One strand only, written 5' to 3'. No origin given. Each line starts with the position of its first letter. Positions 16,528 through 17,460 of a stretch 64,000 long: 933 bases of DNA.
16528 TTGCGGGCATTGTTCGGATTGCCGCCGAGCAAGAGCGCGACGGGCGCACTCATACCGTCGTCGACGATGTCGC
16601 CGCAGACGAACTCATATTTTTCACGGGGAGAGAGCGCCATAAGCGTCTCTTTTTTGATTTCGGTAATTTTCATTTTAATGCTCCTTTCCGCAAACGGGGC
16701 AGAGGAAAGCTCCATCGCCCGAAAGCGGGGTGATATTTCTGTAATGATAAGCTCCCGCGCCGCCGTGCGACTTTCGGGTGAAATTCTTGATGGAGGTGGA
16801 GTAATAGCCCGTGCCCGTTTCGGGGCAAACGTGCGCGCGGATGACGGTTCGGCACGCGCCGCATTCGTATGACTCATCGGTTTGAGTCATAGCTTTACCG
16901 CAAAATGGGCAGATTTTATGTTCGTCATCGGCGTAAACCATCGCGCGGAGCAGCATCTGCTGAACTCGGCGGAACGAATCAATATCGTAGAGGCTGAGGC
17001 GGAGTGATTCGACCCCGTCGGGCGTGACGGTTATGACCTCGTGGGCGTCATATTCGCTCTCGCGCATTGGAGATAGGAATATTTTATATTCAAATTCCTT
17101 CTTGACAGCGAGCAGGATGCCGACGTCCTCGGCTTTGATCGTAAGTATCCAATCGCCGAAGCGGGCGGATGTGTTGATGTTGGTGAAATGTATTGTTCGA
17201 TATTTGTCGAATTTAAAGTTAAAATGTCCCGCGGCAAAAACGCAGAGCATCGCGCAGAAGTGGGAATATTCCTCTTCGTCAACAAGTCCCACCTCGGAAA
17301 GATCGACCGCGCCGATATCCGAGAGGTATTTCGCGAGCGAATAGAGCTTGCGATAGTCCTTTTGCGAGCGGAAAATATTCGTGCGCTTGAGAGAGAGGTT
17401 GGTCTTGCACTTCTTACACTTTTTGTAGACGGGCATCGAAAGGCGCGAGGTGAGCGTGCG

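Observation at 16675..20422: Membrane-embedded McrB-type AAA+ NTPase with a nuclease-less, zinc-ribbon McrC/DUF2357-like partner: candidate novel defence system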

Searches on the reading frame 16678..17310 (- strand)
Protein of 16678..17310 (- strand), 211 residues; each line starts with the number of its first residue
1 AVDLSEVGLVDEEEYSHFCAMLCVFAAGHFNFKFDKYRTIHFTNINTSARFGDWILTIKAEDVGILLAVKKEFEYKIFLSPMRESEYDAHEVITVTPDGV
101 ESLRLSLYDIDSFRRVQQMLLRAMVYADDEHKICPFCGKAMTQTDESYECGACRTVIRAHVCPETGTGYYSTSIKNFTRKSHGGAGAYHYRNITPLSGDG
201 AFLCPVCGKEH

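Call 59: predict_structure(alignment_id=A3)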
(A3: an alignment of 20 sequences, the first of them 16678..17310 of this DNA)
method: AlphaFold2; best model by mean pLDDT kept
length: 211 residues; sequences in the alignment: 20
mean_pLDDT: 86.5   pTM: 0.85
mean pLDDT of the five models: 86.5, 85.4, 85.4, 85.2, 84.8
residues with pLDDT >= 90: 122; 70-90: 64; 50-70: 15; < 50: 10
segments of 3 or more residues with pLDDT < 50: 1-4, 182-187
pLDDT, mean of each block of 10 residues (from residue 1): 53 88 94 95 94 97 93 96 82 87 83 90 95 95 95 93 94 81 51 76 86 82
secondary structure, 60 per line:
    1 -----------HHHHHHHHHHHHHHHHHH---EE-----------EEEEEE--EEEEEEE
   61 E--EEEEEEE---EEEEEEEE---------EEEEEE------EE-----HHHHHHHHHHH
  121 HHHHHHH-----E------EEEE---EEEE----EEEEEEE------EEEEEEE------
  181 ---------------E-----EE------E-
elements in order: H12-29 E46-51 E54-61 E64-70 E74-81 E91-96 H110-127 E140-143 E147-150 E155-161 E168-174

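Call 61: fold_search(model_id=the predicted structure, library=pdb)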
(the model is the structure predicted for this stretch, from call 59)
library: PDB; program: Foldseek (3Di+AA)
matches with E <= 10: 385; with E <= 0.001: 0
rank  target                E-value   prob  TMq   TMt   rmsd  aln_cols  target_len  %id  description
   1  6mgy_B                2.6e-01  0.06  0.14  0.13  15.8       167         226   10  Crystal Structure of the New Deli Metallo Beta Lactamase Variant 5 from Klebsiella pneumoniae (released 2018-10-03)
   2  8jbe_A                3.1e-01  0.06  0.12  0.05  15.1       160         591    9  CryoEM Structure of metazoan Mon1-Ccz1-RMC1 complex (released 2024-05-08)
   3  4u4l_A                3.3e-01  0.06  0.14  0.13  15.9       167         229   11  Crystal structure of the metallo-beta-lactamase NDM-1 in complex with a bisthiazolidine inhibitor (released 2014-08-20)
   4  8c7g_A                3.7e-01  0.05  0.12  0.05  15.6       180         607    7  Drosophila melanogaster Rab7 GEF complex Mon1-Ccz1-Bulli (released 2023-05-17)
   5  9gex_C                4.0e-01  0.38  0.14  0.19  11.6        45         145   22  Escherichia coli NrdR with unocuppied outer nucleotide-binding site (released 2026-02-18)
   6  9fxk_G                4.0e-01  0.38  0.13  0.18  11.6        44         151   23  Transcription repressor NrdR from E. coli, AMPPNP/ATP-bound state (released 2025-03-19)
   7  8cht_D                4.0e-01  0.05  0.13  0.17  13.1       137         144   10  Crystal structure of human PURA (fragment Glu57-Glu212, PUR repeat I and II) (released 2024-02-21)
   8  9gex_D                4.5e-01  0.38  0.13  0.19  11.5        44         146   23  Escherichia coli NrdR with unocuppied outer nucleotide-binding site (released 2026-02-18)
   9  9gex_B                4.5e-01  0.35  0.14  0.21  11.6        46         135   22  Escherichia coli NrdR with unocuppied outer nucleotide-binding site (released 2026-02-18)
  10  9gex_A                5.0e-01  0.38  0.13  0.18  11.7        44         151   23  Escherichia coli NrdR with unocuppied outer nucleotide-binding site (released 2026-02-18)
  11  3nr3                  5.4e-01  0.12  0.16  0.23  15.1       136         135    8  Crystal Structure of Human Peripheral Myelin Protein 2 (released 2010-08-04)
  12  4r5o_A                5.7e-01  0.06  0.13  0.07  15.7       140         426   12  Crystal structure of a Quinonprotein alcohol dehydrogenase-like protein (BT1487) from Bacteroides thetaiotaomicron VPI (released 2014-09-10)
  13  9fxk_A                6.4e-01  0.30  0.13  0.18  11.5        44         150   23  Transcription repressor NrdR from E. coli, AMPPNP/ATP-bound state (released 2025-03-19)
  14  8gm6_B                6.4e-01  0.10  0.20  0.24  15.4       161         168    9  Structure of apurinic/apyrimidinic DNA lyase TK0353 from Thermococcus kodakarensis (Selenomethionine) (released 2023-12-06)
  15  3k44_B                6.4e-01  0.05  0.16  0.20  14.2       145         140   10  Crystal Structure of Drosophila melanogaster Pur-alpha (released 2009-10-27)
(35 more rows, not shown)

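Call 88: fold_search(model_id=the predicted structure, library=viral)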
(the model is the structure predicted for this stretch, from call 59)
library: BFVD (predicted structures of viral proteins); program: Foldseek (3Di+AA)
matches with E <= 10: 848; with E <= 0.001: 0
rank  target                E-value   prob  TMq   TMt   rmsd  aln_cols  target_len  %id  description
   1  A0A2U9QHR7            4.6e-03  0.54  0.23  0.25  16.0       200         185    9  DNA-directed RNA polymerase subunit [Sea otter poxvirus]
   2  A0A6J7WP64            1.6e-02  0.23  0.15  0.17  14.6       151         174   14  Uncharacterized protein [uncultured Caudovirales phage]
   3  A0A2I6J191            1.9e-02  0.85  0.20  0.37   8.4        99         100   13  DNA-directed RNA polymerase [Vaccinia virus]
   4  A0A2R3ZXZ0            3.5e-02  0.38  0.25  0.16  13.3       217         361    9  Uncharacterized protein [Staphylococcus phage phiSA_BS2]
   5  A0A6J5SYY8            5.7e-02  0.94  0.22  0.43   3.4        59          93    5  Uncharacterized protein [uncultured Caudovirales phage]
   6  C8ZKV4                6.8e-02  0.16  0.17  0.17  14.9       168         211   10  Uncharacterized protein [Pseudomonas phage LIT1]
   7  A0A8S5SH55            6.8e-02  0.11  0.17  0.17  14.7       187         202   13  Uncharacterized protein [Siphoviridae sp. ctxvK3]
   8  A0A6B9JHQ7            8.2e-02  0.07  0.12  0.15  23.1       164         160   14  Uncharacterized protein [Vibrio phage vB_VchM_Kuja]
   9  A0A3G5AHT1            1.2e-01  0.25  0.20  0.29   9.6       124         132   14  Uncharacterized protein [Sylvanvirus sp.]
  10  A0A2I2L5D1            1.2e-01  0.10  0.20  0.16  15.7       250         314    5  RNA polymerase subunit 5 RPB5 [Orpheovirus IHUMI-LCC2]
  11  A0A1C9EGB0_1          1.2e-01  0.08  0.15  0.05  15.2       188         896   11  Viral structural protein [Acidianus two-tailed phage variant 1]
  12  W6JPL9                1.4e-01  0.54  0.19  0.37  13.2        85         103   18  Uncharacterized protein [Alphaentomopoxvirus acuprea]
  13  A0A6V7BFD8            1.5e-01  0.75  0.20  0.45   3.5        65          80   18  (no name in the UniProt tables at hand)
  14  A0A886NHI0            1.6e-01  0.51  0.18  0.31  11.1        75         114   12  (no name in the UniProt tables at hand)
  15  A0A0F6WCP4            1.6e-01  0.11  0.15  0.26  15.9       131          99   11  Uncharacterized protein [Sinorhizobium phage phiN3]
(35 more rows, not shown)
